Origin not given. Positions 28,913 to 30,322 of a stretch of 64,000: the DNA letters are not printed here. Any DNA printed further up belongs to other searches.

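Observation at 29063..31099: Membrane-anchored caspase-like (C14) protein with large unknown N-terminal domain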

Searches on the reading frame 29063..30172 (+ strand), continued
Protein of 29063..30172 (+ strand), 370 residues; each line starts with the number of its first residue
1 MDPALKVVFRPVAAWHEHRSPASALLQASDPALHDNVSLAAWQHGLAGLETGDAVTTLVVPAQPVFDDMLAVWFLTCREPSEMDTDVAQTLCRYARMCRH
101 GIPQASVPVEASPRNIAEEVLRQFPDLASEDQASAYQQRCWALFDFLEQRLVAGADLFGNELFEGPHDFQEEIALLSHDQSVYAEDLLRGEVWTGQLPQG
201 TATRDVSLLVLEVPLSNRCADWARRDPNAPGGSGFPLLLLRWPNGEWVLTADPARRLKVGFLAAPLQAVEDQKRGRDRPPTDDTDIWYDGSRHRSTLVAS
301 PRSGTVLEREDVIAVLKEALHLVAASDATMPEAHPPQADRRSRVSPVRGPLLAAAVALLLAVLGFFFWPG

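Call 66: search_protein_families(library=phrogs, proteins=[window:29063-30112:+, P0011, P0016, P0019, P0056, P0017, P0124, P0146], max_evalue=1)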
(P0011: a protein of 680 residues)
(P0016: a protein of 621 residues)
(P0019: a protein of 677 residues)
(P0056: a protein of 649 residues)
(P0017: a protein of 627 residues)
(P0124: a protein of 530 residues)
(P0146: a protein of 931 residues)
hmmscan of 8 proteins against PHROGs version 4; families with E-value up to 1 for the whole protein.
window:29063-30112:+ (350 aa): 1 family
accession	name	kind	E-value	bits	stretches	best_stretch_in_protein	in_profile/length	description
phrog_9865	-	unknown function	0.094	13.9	1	110-135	12-37/74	-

P0011 (680 aa): 0 families

P0016 (621 aa): 2 families
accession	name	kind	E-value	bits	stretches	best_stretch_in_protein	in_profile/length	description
phrog_36966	-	unknown function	0.0053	16.6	1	375-508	5-136/512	-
phrog_18397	-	unknown function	0.014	15.6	1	376-508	4-136/321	-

P0019 (677 aa): 1 family
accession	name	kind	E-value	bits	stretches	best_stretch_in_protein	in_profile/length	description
phrog_36966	-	unknown function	0.018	14.9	1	443-527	57-136/512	-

P0056 (649 aa): 2 families
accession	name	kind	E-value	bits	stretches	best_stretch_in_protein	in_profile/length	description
phrog_18397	-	unknown function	6.1e-06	26.5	1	403-605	2-191/321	-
phrog_923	-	unknown function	0.0058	15.4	1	402-545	2-151/990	-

P0017 (627 aa): 6 families
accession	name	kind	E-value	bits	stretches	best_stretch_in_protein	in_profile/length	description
phrog_2361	-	other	2.2e-63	215.7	1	39-305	14-286/415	serine-threonine kinase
phrog_4972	-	unknown function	2.4e-15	57.4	1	45-240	132-316/501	-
phrog_14300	-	unknown function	2.4e-08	34.8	1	45-214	132-290/290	-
phrog_3043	-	other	0.0074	16.6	1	138-178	203-243/376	kinase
phrog_3297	-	other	0.0087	16.9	1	147-182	75-110/160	kinase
phrog_9248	-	unknown function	0.14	11.9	1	156-184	282-310/439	-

P0124 (530 aa): 2 families
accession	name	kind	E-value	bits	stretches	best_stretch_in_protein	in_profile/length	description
phrog_29613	-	unknown function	0.059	13.2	1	3-68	308-373/487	-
phrog_9909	-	unknown function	0.22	13.2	1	6-40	50-84/100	-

P0146 (931 aa): 5 families
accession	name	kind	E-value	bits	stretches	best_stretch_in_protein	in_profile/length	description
phrog_13651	-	unknown function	0.0036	17.7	1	568-595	224-251/280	-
phrog_9683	-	other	0.01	16.3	1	545-597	140-192/233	protease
phrog_11383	-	unknown function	0.012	16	1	533-594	268-326/462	-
phrog_7688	-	unknown function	0.034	14.2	1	380-426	8-56/288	-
phrog_7077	-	unknown function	0.06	14.8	1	260-309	20-68/90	-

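Call 67: search_protein_families(library=ncbifam, proteins=[P0011, P0016, P0019, P0056, P0017, P0124, P0146, P0010], max_evalue=0.1)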
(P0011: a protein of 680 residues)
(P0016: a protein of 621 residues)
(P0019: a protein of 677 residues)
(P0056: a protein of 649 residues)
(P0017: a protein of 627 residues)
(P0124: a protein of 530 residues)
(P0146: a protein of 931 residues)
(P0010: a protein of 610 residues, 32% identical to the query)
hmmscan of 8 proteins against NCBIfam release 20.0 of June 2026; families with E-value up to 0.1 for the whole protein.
P0011 (680 aa): 1 family
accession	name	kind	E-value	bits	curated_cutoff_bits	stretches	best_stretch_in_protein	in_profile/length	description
NF047832.1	caspase_w_EACC1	subfamily_domain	1.7e-12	47.3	140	1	460-624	53-190/211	caspase, EACC1-associated type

P0016 (621 aa): 1 family
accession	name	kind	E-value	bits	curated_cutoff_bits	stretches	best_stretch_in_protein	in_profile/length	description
NF047832.1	caspase_w_EACC1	subfamily_domain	3.9e-19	69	140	1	375-597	2-206/211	caspase, EACC1-associated type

P0019 (677 aa): 1 family
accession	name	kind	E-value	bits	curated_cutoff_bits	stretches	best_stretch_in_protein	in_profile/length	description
NF047832.1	caspase_w_EACC1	subfamily_domain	7e-11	42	140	1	383-597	6-188/211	caspase, EACC1-associated type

P0056 (649 aa): 1 family
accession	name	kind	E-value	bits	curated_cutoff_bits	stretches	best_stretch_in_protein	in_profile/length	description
NF047832.1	caspase_w_EACC1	subfamily_domain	9.5e-21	74.2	140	1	404-599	2-186/211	caspase, EACC1-associated type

P0017 (627 aa): 17 families
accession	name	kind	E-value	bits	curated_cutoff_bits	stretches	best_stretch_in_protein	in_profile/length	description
NF033483.0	PknB_PASTA_kin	equivalog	2.5e-82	277.7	450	1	40-293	9-271/563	Stk1 family PASTA domain-containing Ser/Thr kinase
NF052427.1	StpK7MSMEG_1200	equivalog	5.4e-52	177.1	900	1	40-288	9-266/601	serine/threonine protein kinase StpK7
NF047741.1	antiphage_MADS6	equivalog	2.1e-48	165.3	460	2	134-294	296-464/612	methylation-associated defense system protein kinase MAD6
TIGR03903.1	TOMM_kin_cyc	equivalog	1e-42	146.2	705.75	1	65-242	5-186/1267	TOMM system kinase/cyclase fusion protein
NF009651.0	PRK13184.1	equivalog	1.2e-41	142.7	839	1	40-275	4-275/932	serine/threonine-protein kinase PknD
NF038150.1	lanthi_synth_IV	equivalog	1.5e-27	96.3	650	1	39-273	190-423/851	class IV lanthionine synthetase LanL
NF053615.1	SerThrKinAfsKStmc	equivalog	1.5e-23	83.4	1300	1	39-245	14-213/809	protein serine/threonine kinase AfsK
NF033442.0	BREX_PglW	equivalog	3.4e-22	78.1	990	1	33-245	506-710/1391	BREX system serine/threonine kinase PglW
NF038151.1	lanthi_synth_III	equivalog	9.5e-16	57.3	575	1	35-254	218-438/833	class III lanthionine synthetase LanKC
NF058632.1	SerThrKinPrkT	equivalog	3.8e-11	42.6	280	1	40-172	23-152/322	serine/threonine protein kinase PrkT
NF043056.1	T4SS_LegK1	equivalog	4.4e-09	35.5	550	1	73-237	114-282/516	Dot/Icm T4SS effector kinase LegK1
NF011463.0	PRK14879.1-4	equivalog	1.4e-06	27.9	188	1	45-186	22-162/237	Kae1-associated kinase Bud32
TIGR03724.2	arch_bud32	equivalog_domain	3e-06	26.8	125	1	111-187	67-134/193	KEOPS complex kinase/ATPase Bud32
NF011464.0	PRK14879.1-7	equivalog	1.4e-05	24.9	246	1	112-186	81-151/221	Kae1-associated kinase Bud32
TIGR01982.1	UbiB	equivalog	0.00011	21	487.55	1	111-184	231-303/436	2-polyprenylphenol 6-hydroxylase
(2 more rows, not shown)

P0124 (530 aa): 2 families
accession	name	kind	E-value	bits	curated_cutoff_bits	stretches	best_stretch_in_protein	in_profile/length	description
TIGR04510.1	mod_pep_cyc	subfamily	3.6e-27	95.2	400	1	9-194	9-207/814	putative peptide modification system cyclase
NF058673.1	LipAdnlyCyLipJMY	equivalog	8.6e-21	74.2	800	1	8-137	298-422/449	bifunctional lipase/adenylate cyclase LipJ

P0146 (931 aa): 9 families
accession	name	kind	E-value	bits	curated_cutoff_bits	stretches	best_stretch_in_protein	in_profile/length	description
NF033740.0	MarP_fam_protase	equivalog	0.00019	20.6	250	1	358-418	172-230/390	MarP family serine protease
NF050055.1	SerProtHtrAMycob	equivalog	0.00038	19.5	800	0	323-418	151-247/502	serine protease HtrA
TIGR02037.1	degP_htrA_DO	subfamily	0.0032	16.4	416.2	0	562-594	168-200/434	Do family serine endopeptidase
NF041521.1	HhoA_HhoB_HtrA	equivalog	0.0035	16.7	450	1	533-594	139-199/335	HhoA/HhoB/HtrA family serine endopeptidase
NF045841.1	Ig_SerProt_MIP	equivalog_domain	0.0054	16.4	125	1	568-596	306-334/401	MIP family Ig-specific serine endopeptidase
NF047968.1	SerProtHtrA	equivalog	0.014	14.8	470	1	565-594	203-232/357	serine protease HtrA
NF008189.1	PRK10942.1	equivalog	0.014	13.9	720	0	320-424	40-140/477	serine endoprotease DegP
NF045842.1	MIP_near_MIB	exception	0.051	12.1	305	1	570-596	637-663/740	Ig-specific serine endopeptidase MIP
NF053519.1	DipepPtdsDpp7Prph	equivalog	0.083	11.3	1200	0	558-598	625-665/708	dipeptidyl-peptidase Dpp7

P0010 (610 aa): 1 family
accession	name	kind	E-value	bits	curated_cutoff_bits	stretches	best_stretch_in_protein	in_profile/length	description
NF047832.1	caspase_w_EACC1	subfamily_domain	6.7e-13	48.6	140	1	336-577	2-210/211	caspase, EACC1-associated type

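Call 68: list_cluster_members(proteins=[P0014, P0015, P0018, P0020, P0022, P0025, P0026, P0036, P0146, P0124])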
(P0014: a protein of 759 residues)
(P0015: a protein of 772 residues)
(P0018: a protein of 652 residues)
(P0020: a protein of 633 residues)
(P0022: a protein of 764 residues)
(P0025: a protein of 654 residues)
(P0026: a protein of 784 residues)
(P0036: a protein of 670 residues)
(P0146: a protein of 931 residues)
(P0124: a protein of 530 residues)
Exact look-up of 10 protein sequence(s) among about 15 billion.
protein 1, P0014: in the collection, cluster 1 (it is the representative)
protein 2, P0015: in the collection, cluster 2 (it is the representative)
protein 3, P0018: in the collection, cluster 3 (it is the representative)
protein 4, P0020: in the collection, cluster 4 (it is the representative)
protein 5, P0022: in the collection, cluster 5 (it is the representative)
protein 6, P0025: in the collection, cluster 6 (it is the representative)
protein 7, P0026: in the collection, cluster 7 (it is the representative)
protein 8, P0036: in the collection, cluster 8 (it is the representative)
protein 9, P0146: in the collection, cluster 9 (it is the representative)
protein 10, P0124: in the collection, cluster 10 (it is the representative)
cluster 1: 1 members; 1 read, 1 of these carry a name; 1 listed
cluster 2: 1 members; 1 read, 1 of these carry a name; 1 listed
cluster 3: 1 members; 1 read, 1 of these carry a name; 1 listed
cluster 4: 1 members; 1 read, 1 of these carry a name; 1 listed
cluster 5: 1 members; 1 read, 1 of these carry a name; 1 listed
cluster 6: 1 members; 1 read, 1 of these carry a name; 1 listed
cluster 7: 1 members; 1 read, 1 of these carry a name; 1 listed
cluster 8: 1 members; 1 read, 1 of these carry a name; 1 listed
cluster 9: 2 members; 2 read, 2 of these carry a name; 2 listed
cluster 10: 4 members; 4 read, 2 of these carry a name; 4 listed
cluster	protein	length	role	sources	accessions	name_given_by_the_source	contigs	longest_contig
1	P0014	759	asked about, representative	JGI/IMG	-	hypothetical protein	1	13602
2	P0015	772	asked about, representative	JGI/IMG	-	hypothetical protein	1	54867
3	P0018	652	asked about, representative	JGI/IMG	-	hypothetical protein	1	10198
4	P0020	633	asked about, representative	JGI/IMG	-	hypothetical protein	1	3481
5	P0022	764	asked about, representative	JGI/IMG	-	uncharacterized caspase-like protein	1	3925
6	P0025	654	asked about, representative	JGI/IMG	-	hypothetical protein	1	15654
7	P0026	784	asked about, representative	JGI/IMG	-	hypothetical protein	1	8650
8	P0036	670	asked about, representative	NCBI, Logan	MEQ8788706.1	MAG: caspase family protein [Pirellulaceae bacterium]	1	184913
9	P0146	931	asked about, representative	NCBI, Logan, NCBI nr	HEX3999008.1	MAG TPA: serine protease [Pirellulales bacterium] | serine protease [Pirellulales bacterium]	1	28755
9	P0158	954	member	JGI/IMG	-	S1-C subfamily serine protease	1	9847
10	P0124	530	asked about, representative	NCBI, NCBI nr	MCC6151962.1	MAG: adenylate/guanylate cyclase domain-containing protein [Planctomycetes bacterium] | adenylate/guanylate cyclase domain-containing protein [Planctomycetota bacterium]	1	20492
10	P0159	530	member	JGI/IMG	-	class 3 adenylate cyclase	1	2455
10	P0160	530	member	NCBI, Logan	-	-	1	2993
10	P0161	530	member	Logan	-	-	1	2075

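Call 82: search_protein_families(library=pfam, alignment_id=A5, max_evalue=0.001)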
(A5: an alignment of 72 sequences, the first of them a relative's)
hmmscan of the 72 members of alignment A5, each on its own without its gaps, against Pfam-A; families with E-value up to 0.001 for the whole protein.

A. member 1, P0081 (664 aa): 0 families

B. families by the number of members that match (of 72 scanned): 14 families
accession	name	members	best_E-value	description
PF00656.27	Peptidase_C14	53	9e-19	Caspase domain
PF00069.31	Pkinase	4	6.2e-48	Protein kinase domain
PF07714.23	PK_Tyr_Ser-Thr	4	1.8e-31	Protein tyrosine and serine/threonine kinase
PF13365.12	Trypsin_2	3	1.2e-19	Trypsin-like peptidase domain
PF03109.22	ABC1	3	1.3e-07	ABC1 atypical kinase-like domain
PF01636.29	APH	3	1.6e-06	Phosphotransferase enzyme family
PF00089.32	Trypsin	2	1.3e-13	Trypsin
PF12770.12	CHAT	2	2.4e-05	CHAT domain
PF06293.20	Kdo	2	3.3e-05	Lipopolysaccharide kinase (Kdo/WaaP) family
PF02518.31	HATPase_c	1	8.6e-16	Histidine kinase-, DNA gyrase B-, and HSP90-like ATPase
PF01163.29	RIO1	1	1.6e-06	RIO domain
PF14531.12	Kinase-like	1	6.1e-05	Kinase-like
PF19974.5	TCAD9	1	0.00015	Ternary complex associated domain 9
PF17667.7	Pkinase_fungal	1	0.00066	Fungal protein kinase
